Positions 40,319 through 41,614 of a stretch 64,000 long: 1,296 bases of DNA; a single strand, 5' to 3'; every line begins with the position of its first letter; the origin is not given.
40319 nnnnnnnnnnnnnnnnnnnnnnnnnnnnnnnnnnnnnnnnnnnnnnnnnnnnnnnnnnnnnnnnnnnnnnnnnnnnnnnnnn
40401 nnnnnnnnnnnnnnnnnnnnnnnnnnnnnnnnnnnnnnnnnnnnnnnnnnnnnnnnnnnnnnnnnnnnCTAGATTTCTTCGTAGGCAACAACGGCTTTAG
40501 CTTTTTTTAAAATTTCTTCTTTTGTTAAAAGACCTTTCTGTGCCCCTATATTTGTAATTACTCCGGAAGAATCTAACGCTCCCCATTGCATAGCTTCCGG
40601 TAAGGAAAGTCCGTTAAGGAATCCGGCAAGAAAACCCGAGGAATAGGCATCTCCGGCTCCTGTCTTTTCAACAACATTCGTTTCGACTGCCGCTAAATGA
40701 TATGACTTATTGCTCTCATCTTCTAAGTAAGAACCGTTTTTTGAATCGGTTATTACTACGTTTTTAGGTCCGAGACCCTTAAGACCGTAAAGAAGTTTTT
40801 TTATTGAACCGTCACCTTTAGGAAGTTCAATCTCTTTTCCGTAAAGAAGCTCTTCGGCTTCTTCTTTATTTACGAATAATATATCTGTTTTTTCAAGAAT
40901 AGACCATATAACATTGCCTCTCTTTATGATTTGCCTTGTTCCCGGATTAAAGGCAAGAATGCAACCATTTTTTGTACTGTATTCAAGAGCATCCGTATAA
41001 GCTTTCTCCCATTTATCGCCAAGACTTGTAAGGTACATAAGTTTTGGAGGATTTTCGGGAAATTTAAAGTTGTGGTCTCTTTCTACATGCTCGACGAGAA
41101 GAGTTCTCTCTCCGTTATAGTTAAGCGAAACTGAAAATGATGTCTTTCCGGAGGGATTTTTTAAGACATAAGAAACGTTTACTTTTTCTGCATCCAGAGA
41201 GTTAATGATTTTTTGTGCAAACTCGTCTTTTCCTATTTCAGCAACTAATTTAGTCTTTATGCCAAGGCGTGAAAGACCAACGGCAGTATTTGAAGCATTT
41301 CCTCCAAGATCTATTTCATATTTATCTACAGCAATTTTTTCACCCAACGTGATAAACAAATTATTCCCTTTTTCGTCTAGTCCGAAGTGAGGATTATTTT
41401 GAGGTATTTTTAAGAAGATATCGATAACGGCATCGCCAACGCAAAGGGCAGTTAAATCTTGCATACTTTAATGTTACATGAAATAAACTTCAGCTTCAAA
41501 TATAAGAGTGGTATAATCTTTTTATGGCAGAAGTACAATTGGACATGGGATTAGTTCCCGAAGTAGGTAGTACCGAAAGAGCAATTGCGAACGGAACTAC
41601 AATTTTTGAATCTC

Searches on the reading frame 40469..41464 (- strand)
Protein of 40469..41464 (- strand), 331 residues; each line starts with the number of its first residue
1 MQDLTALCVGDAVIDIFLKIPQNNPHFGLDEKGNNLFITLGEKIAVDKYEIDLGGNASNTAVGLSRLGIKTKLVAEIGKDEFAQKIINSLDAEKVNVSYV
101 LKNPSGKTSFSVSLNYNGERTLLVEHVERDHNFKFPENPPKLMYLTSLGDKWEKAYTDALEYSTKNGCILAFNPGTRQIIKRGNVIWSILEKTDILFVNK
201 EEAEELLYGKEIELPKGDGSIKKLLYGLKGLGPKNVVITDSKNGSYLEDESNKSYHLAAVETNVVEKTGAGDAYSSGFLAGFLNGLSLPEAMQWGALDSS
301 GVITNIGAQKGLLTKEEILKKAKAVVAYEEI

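Call 56: search_protein_families(library=pfam, proteins=[window:40469-41464:-], max_evalue=0.00001)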
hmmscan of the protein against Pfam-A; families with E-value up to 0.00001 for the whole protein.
window:40469-41464:- (331 aa): 1 family
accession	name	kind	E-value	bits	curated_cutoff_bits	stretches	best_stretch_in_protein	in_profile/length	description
PF00294.29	PfkB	-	5.2e-40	138.1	25.8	1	41-312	23-299/302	pfkB family carbohydrate kinase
